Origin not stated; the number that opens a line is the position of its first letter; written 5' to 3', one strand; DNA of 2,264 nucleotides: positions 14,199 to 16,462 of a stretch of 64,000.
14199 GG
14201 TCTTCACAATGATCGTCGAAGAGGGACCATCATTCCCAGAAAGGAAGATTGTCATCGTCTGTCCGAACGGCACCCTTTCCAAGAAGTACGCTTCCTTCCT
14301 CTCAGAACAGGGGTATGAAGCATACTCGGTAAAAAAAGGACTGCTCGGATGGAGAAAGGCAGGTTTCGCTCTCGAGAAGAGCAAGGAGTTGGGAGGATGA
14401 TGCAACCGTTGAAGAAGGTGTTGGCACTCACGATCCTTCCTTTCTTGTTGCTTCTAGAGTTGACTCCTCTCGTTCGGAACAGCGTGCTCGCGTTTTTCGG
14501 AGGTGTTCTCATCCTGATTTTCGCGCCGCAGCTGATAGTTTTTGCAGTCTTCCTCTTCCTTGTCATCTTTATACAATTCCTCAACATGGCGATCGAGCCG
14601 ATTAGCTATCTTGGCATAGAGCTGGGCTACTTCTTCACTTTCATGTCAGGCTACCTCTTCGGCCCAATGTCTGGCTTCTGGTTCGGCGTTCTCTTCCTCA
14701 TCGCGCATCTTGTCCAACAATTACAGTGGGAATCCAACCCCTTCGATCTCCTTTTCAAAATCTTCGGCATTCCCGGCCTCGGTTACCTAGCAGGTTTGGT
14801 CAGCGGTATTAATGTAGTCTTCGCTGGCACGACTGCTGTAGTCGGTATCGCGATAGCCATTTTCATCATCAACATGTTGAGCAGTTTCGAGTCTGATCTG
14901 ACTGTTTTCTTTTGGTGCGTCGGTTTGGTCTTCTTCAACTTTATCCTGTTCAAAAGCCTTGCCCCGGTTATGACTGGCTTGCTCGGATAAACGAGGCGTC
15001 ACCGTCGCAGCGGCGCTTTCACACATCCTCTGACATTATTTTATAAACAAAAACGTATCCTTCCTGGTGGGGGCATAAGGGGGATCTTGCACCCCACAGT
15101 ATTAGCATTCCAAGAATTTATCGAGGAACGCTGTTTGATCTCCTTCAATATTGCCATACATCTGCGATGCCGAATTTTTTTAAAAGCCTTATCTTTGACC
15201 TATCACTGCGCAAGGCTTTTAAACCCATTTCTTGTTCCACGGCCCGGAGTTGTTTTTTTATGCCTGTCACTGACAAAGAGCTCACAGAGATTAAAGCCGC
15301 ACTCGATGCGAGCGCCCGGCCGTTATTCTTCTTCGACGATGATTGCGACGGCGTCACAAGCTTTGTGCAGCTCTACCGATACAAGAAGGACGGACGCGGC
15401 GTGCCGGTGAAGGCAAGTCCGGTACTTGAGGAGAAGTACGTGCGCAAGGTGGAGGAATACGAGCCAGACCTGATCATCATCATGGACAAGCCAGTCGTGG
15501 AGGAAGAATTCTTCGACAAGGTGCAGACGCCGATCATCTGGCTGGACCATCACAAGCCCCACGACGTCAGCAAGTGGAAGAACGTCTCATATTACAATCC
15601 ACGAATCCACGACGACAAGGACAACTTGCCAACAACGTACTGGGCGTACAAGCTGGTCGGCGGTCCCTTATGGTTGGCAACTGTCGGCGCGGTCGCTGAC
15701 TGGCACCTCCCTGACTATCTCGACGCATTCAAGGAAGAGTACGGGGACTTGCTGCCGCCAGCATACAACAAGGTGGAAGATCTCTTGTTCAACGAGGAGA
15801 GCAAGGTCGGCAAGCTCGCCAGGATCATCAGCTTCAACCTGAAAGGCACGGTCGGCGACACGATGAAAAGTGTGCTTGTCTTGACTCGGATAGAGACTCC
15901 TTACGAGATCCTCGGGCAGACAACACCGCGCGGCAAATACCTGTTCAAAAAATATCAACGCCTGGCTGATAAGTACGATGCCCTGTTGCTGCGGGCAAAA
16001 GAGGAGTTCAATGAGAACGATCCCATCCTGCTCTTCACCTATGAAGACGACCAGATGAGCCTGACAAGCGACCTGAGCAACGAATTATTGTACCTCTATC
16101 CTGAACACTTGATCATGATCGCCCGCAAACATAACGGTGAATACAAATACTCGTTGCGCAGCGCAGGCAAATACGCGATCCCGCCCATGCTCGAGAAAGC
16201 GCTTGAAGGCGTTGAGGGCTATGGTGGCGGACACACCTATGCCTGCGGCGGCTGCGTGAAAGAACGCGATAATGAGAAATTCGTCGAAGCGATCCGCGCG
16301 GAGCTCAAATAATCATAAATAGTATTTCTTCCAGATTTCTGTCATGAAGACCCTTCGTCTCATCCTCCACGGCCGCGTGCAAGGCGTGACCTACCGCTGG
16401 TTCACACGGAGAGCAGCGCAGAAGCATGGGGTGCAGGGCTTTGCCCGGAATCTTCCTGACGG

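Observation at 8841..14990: Candidate Fur/Zur-controlled metal-homeostasis or small-molecule biosynthesis cluster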

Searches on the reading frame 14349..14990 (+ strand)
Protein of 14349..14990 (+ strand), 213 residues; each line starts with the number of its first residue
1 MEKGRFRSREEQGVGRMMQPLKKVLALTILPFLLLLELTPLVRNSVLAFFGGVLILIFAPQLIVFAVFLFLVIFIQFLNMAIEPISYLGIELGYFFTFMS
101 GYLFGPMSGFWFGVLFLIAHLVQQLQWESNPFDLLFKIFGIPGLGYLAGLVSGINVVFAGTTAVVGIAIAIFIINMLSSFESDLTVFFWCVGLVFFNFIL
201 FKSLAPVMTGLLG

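Call 3: search_protein_families(library=pfam, proteins=[window:14349-14990:+], max_evalue=0.01)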
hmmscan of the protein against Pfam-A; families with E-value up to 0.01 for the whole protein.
window:14349-14990:+ (213 aa): 0 families

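Call 4: search_protein_families(library=ncbifam, proteins=[window:14349-14990:+], max_evalue=0.01)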
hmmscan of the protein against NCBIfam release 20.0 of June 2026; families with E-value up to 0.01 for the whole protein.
window:14349-14990:+ (213 aa): 0 families

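Call 62: find_homologous_proteins(query=window:14397-14987:+, max_evalue=0.001)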
Query window:14397-14987:+ (197 aa): 1 proteins with E <= 0.001 among 1830 candidates.
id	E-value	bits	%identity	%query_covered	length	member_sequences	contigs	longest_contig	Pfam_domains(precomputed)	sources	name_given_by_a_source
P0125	6.3e-114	397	100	100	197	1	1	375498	-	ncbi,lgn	-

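Call 70: search_protein_representatives(protein=window:14397-14987:+)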
Query: 197 residues. Proteins with E-value up to 0.001 (for the whole library): 5; up to 1e-10: 3; up to 1e-30: 1. The best 5 are listed.
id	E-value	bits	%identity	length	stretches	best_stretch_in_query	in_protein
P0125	2.0e-114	397.0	100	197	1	1-197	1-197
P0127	7.9e-25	104.6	39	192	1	43-192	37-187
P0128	6.7e-23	98.3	39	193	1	38-192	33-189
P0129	1.2e-06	45.3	26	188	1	45-192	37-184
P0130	8.0e-05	39.3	31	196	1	38-188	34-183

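Call 73: find_encoding_contigs(protein=P0129, flank=8000, max_places=2)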
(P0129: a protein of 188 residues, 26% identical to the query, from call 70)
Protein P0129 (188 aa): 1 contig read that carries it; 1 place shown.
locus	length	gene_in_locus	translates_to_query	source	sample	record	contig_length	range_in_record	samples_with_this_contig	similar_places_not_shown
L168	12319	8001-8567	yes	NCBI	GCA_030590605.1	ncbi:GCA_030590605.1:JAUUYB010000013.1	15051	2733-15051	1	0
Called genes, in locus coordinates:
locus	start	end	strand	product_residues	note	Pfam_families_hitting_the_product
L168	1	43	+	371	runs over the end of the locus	PF05833:NFACT_N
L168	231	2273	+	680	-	-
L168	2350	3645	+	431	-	PF00932:LTD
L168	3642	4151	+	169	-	-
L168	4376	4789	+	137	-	PF01325:Fe_dep_repress, PF01047:MarR (weak), PF02742:Fe_dep_repr_C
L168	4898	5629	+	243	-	-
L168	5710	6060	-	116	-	PF00313:CSD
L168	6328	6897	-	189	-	PF06790:UPF0259 (weak)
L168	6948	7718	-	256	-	PF17253:DUF5320 (weak)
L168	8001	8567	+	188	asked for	-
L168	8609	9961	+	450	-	-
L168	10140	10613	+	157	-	PF22811:Zn_ribbon_NrdR, PF03477:ATP-cone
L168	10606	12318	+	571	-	?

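Call 74: find_encoding_contigs(protein=P0130, flank=8000, max_places=2)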
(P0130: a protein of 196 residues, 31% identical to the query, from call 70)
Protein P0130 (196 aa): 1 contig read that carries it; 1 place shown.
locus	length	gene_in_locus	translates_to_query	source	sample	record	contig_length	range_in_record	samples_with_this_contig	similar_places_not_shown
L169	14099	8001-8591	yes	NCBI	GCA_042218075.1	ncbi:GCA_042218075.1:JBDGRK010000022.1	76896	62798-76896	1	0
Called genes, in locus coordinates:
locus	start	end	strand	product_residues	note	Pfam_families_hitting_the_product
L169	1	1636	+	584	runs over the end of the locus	PF00009:GTP_EFTU, PF01926:MMR_HSR1 (weak), PF03144:GTP_EFTU_D2 (faint), PF11987:IF-2, PF14578:GTP_EFTU_D4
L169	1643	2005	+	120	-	-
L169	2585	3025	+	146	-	-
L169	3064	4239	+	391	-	PF04894:Nre_N, PF04895:Nre_C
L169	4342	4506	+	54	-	-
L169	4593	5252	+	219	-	PF14890:Intein_splicing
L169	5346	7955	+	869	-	PF14890:Intein_splicing, PF14528:LAGLIDADG_3, PF06733:DEAD_2, PF06777:HBB (weak), PF13307:Helicase_C_2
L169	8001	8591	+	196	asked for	-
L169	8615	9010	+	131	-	PF01467:CTP_transf_like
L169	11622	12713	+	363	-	PF01458:SUFBD_core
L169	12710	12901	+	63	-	-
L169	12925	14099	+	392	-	PF00266:Aminotran_5, PF01212:Beta_elim_lyase (weak)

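Call 75: find_encoding_contigs(protein=P0127, flank=9000, max_places=2)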
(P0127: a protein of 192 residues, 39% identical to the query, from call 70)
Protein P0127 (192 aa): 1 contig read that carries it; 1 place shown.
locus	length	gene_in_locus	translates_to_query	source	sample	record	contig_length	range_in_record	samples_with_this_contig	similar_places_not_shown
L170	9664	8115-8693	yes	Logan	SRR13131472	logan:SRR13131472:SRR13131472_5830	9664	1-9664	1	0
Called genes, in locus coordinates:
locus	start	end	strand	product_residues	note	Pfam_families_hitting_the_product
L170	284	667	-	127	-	PF01402:RHH_1 (weak), PF08753:NikR_C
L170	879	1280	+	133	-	-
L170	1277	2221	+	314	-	PF01656:CbiA, PF02374:ArsA_ATPase (faint)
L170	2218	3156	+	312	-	PF01656:CbiA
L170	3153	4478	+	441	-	PF00291:PALP, PF00581:Rhodanese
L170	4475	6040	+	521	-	PF02492:cobW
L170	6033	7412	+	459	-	PF02784:Orn_Arg_deC_N, PF00278:Orn_DAP_Arg_deC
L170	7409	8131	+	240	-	-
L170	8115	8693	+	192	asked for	-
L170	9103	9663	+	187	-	?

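Call 78: search_protein_families(library=pfam, proteins=[L170:284-667:-, L170:879-1280:+, L170:7409-8131:+, L170:4475-6040:+, L170:1277-2221:+, L170:2218-3156:+], max_evalue=0.01)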
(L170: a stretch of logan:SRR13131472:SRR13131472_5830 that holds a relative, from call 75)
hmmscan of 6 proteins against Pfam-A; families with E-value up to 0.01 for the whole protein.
L170:284-667:- (127 aa): 4 families
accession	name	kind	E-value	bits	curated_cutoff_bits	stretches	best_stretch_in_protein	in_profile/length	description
PF08753.17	NikR_C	-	3.7e-15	56.3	22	1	64-124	14-74/77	NikR C terminal nickel binding domain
PF01402.27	RHH_1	-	5.3e-06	26.6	20.5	1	4-40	2-37/39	Ribbon-helix-helix protein, copG family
PF17723.7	RHH_8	-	0.0015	19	25.4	1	4-45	6-47/119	Ribbon-Helix-Helix transcriptional regulator family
PF01326.24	PPDK_N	-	0.0079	16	27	1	2-79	71-146/328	Pyruvate phosphate dikinase, AMP/ATP-binding domain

L170:879-1280:+ (133 aa): 0 families

L170:7409-8131:+ (240 aa): 5 families
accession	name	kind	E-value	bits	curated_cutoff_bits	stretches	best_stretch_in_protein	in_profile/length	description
PF05175.20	MTS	-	4.6e-05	23.6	23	1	29-97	25-93/170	Methyltransferase small domain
PF13847.12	Methyltransf_31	-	0.0014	18.8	27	0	122-177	58-113/145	Methyltransferase domain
PF08242.18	Methyltransf_12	-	0.0016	19.5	30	0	41-170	2-97/98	Methyltransferase domain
PF13649.12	Methyltransf_25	-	0.0031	18.6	27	0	39-85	1-49/97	Methyltransferase domain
PF08241.18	Methyltransf_11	-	0.0037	18.3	21.2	0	86-171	13-93/95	Methyltransferase domain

L170:4475-6040:+ (521 aa): 6 families
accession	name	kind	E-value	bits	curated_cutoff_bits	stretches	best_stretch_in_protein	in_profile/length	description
PF02492.25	cobW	-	1.7e-20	73.8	20.7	1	6-126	2-129/180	CobW/HypB/UreG, nucleotide-binding domain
PF00437.27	T2SSE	-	0.0017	17.5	24.9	1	6-37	144-175/370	Type II/IV secretion system protein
PF13401.12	AAA_22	-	0.0026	18.5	27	1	6-141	7-109/130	AAA domain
PF00448.28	SRP54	-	0.003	17.7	22.7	0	5-143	2-146/196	SRP54-type protein, GTPase domain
PF10412.15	TrwB_AAD_bind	-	0.0038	16.6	20.5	1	5-42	16-53/387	Type IV secretion-system coupling protein DNA-binding domain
PF25199.1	nSTAND_NTPase5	-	0.0087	16.3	34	0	5-41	42-78/145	Novel STAND NTPase 5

L170:1277-2221:+ (314 aa): 4 families
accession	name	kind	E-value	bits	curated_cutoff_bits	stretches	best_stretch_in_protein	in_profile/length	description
PF01656.29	CbiA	-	1.1e-09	38.7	25.4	1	6-232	5-115/125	CobQ/CobB/MinD/ParA nucleotide binding domain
PF02374.21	ArsA_ATPase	-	1.6e-05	24.7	24.3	1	3-57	4-61/305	Anion-transporting ATPase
PF13614.12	AAA_31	-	4e-05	24.1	27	1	7-51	9-54/177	AAA domain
PF04851.21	ResIII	-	0.0028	18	22.5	0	4-89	27-114/164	Type III restriction enzyme, res subunit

L170:2218-3156:+ (312 aa): 5 families
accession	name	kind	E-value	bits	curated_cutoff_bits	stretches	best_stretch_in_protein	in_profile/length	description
PF01656.29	CbiA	-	4e-08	33.7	25.4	1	7-217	6-96/125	CobQ/CobB/MinD/ParA nucleotide binding domain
PF13614.12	AAA_31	-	2.9e-05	24.5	27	1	8-57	10-55/177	AAA domain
PF02374.21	ArsA_ATPase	-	0.0061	16.2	24.3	1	5-36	6-38/305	Anion-transporting ATPase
PF20720.3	nSTAND3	-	0.0071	16.5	27.2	0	6-78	23-97/155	Novel STAND NTPase 3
PF00005.33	ABC_tran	-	0.0079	17.2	25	0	3-34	14-45/137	ABC transporter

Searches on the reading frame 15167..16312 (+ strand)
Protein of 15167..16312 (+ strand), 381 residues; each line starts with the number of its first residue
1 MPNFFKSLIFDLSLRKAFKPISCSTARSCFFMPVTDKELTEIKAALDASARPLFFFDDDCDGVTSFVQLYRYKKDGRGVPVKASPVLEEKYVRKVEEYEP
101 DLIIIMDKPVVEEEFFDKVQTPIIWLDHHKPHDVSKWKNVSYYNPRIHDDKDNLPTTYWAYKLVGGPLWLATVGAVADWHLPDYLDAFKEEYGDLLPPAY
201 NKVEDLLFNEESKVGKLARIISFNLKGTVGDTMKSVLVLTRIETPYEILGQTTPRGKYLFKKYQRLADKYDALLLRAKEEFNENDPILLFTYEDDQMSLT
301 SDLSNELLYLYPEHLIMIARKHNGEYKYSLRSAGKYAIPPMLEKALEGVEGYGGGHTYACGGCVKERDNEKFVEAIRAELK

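Call 3: search_protein_families(library=pfam, proteins=[window:15167-16312:+], max_evalue=0.01)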
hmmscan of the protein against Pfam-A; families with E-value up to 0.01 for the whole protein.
window:15167-16312:+ (381 aa): 2 families
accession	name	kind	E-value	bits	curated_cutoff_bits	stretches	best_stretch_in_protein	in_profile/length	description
PF02272.25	DHHA1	-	8.6e-08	33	25.9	1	302-380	20-100/102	DHHA1 domain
PF01368.27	DHH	-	2.6e-06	28.2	28.1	1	57-147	7-88/125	DHH family, N-terminal domain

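Call 4: search_protein_families(library=ncbifam, proteins=[window:15167-16312:+], max_evalue=0.01)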
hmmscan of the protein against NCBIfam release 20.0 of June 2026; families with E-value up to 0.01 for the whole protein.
window:15167-16312:+ (381 aa): 3 families
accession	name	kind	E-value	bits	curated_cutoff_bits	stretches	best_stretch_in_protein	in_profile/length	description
NF053576.1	RecJ_archaeal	equivalog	5.9e-14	51.8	360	2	310-378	373-447/452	RecJ family nuclease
TIGR00644.1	recJ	equivalog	6.6e-12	44.5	396.9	2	32-137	37-152/546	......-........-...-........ exonuclease RecJ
NF040701.1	RecJ_Meth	equivalog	1.3e-08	34.1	550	1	339-378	409-447/449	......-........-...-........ exonuclease RecJ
